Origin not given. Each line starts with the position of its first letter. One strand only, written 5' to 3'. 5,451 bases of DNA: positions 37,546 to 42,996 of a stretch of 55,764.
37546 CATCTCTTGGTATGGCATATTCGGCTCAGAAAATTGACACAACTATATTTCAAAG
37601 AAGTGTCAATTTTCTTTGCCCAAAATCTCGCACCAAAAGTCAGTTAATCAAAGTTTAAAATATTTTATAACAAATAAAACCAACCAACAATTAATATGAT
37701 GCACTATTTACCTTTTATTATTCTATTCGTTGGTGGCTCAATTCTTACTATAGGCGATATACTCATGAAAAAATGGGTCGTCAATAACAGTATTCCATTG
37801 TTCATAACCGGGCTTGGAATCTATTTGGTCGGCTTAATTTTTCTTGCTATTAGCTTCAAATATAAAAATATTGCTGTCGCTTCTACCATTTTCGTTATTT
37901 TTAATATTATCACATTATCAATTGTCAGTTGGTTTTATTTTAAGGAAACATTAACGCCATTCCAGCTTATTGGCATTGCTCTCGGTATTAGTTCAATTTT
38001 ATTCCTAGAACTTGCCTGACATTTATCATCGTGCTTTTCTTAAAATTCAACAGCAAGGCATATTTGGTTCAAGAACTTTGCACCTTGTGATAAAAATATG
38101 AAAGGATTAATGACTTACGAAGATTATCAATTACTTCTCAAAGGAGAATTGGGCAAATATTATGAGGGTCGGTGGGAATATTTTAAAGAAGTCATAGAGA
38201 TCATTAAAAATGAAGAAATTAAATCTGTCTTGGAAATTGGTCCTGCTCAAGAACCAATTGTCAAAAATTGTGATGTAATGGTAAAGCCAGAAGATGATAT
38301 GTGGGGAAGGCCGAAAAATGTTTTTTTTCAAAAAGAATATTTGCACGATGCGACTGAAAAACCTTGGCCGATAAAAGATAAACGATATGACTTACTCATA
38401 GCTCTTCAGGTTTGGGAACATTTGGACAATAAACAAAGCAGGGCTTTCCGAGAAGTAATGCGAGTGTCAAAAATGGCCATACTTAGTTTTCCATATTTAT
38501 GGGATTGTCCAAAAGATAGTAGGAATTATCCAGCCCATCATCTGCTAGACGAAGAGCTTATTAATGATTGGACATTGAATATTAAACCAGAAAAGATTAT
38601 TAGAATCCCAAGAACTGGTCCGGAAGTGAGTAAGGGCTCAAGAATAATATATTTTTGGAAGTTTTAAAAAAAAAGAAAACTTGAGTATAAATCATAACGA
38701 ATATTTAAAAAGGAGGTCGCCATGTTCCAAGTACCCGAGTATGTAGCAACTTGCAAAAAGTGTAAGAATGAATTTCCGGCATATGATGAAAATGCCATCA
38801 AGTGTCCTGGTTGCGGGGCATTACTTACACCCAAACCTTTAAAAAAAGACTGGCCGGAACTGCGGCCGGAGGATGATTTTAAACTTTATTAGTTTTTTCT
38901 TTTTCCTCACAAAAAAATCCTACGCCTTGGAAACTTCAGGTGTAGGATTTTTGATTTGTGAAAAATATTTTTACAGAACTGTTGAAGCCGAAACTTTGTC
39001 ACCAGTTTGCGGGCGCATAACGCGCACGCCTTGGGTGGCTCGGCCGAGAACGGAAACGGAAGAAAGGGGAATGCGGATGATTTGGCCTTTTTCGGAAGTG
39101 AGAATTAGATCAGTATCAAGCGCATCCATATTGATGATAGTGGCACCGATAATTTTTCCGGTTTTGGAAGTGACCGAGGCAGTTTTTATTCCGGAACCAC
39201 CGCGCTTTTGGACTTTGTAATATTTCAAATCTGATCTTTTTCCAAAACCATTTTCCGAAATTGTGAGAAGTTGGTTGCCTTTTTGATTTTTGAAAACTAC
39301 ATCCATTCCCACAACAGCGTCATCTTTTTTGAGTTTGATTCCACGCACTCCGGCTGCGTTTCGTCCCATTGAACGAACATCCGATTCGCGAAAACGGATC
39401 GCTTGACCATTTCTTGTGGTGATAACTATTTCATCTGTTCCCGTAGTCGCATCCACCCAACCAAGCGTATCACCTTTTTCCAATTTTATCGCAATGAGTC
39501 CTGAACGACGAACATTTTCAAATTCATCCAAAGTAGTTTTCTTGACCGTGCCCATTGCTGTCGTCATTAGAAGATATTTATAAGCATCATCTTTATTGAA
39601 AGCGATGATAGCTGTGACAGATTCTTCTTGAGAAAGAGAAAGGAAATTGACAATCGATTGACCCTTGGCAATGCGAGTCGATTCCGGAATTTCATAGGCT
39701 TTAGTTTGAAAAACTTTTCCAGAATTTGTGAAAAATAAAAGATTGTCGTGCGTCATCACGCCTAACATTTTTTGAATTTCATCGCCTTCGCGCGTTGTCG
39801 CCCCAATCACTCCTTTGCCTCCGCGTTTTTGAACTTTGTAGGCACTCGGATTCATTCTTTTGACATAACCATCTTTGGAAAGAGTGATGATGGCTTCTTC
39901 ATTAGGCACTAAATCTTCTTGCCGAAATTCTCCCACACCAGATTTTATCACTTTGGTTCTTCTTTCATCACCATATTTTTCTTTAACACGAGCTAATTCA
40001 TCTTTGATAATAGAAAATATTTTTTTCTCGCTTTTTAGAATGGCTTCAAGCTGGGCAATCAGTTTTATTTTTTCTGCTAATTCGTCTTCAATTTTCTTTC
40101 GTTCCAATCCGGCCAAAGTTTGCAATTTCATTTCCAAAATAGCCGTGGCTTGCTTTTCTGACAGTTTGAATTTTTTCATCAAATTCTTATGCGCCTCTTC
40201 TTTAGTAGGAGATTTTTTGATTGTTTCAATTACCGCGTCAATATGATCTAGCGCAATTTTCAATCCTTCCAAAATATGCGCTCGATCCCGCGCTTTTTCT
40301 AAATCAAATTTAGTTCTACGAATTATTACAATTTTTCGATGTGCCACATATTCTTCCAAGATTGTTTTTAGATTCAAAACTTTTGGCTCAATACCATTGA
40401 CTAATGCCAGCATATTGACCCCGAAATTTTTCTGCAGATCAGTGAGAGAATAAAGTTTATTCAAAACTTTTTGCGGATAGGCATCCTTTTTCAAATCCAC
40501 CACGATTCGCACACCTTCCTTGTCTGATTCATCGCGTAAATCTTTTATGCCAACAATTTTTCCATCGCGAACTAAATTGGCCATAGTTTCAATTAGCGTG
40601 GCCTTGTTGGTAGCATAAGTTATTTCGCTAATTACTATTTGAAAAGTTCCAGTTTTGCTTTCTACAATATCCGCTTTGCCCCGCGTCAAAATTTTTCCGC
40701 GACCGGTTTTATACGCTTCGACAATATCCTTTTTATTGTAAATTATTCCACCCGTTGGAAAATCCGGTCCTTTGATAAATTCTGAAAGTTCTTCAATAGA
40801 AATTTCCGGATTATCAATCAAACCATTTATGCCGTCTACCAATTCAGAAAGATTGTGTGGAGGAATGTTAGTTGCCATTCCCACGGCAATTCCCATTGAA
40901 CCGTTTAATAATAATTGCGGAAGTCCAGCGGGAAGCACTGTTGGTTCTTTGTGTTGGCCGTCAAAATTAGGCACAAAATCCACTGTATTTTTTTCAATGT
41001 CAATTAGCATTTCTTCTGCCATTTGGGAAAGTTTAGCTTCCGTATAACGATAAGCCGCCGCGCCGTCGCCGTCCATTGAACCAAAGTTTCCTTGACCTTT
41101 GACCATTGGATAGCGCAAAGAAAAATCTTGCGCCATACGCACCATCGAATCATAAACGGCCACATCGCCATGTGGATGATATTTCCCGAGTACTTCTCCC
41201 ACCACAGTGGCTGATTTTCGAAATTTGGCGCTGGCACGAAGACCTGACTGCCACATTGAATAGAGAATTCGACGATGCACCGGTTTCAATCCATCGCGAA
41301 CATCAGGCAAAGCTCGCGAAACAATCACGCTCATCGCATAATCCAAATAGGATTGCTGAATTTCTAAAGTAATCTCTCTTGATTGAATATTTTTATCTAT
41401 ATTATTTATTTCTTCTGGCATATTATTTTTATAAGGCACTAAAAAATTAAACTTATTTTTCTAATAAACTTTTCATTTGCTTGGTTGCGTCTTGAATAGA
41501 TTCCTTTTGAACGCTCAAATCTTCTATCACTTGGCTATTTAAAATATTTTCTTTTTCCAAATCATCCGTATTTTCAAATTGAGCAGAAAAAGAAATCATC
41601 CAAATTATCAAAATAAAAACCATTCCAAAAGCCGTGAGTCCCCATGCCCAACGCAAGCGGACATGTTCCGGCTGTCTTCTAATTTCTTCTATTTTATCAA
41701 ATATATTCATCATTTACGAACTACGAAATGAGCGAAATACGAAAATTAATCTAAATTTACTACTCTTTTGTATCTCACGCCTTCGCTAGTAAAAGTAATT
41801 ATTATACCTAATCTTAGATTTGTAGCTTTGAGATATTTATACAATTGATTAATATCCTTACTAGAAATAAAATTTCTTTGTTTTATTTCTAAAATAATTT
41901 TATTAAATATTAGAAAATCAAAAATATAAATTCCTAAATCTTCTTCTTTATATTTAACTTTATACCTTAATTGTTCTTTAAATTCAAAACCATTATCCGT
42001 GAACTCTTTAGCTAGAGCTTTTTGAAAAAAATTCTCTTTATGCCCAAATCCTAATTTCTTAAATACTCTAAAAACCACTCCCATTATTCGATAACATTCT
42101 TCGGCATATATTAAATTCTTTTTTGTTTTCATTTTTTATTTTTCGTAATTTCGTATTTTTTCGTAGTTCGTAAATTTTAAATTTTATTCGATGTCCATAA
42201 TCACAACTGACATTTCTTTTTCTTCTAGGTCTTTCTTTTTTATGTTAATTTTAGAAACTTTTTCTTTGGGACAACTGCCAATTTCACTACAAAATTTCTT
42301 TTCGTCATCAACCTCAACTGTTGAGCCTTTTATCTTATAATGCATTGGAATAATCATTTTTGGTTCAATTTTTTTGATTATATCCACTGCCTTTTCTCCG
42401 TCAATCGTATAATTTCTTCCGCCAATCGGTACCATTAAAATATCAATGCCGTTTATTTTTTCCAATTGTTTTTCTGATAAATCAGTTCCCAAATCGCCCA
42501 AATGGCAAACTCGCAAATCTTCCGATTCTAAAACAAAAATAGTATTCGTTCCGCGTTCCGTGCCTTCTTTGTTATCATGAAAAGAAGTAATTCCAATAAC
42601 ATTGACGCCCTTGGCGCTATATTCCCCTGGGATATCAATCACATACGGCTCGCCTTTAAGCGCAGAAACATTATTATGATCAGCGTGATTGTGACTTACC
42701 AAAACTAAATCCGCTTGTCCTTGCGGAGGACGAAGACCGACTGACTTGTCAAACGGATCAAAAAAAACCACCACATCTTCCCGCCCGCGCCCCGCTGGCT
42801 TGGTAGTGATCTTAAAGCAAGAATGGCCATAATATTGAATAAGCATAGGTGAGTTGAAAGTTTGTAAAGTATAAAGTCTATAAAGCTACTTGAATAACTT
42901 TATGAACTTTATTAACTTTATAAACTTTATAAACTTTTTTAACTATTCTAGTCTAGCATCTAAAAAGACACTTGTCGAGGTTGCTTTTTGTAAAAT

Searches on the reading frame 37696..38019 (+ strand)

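Call 30: search_protein_families(library=pfam, proteins=[window:37696-38019:+], max_evalue=0.001)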
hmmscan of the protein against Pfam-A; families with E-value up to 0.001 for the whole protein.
window:37696-38019:+ (107 aa): 2 families
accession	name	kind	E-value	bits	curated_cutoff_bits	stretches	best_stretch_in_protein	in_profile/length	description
PF00893.25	Multi_Drug_Res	-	2.7e-05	25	23.7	1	7-96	3-92/93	Small Multidrug Resistance protein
PF00892.27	EamA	-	2.8e-05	24.9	28.2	1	12-104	39-133/135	EamA-like transporter family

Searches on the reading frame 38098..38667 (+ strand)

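Call 30: search_protein_families(library=pfam, proteins=[window:38098-38667:+], max_evalue=0.001)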
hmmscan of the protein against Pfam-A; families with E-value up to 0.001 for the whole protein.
window:38098-38667:+ (189 aa): 1 family
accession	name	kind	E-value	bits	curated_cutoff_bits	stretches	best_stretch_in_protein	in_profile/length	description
PF08241.18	Methyltransf_11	-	0.00017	22.6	21.2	1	80-125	45-88/95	Methyltransferase domain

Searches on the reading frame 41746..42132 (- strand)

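Call 17: search_protein_families(library=pfam, proteins=[window:41746-42132:-], max_evalue=0.001)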
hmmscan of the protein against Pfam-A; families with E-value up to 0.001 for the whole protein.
window:41746-42132:- (128 aa): 1 family
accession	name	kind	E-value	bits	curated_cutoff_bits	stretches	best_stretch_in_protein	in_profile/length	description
PF13366.12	PDDEXK_3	-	1.3e-28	100.1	22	1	11-119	2-112/117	PD-(D/E)XK nuclease superfamily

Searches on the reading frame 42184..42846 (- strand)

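Call 17: search_protein_families(library=pfam, proteins=[window:42184-42846:-], max_evalue=0.001)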
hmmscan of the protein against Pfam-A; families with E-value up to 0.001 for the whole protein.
window:42184-42846:- (220 aa): 2 families
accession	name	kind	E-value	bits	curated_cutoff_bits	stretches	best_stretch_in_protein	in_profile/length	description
PF13483.12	Lactamase_B_3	-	2.5e-51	174.3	24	1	3-169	2-160/160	Beta-lactamase superfamily domain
PF12706.13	Lactamase_B_2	-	7.1e-12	45.8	27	1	81-170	105-200/200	Beta-lactamase superfamily domain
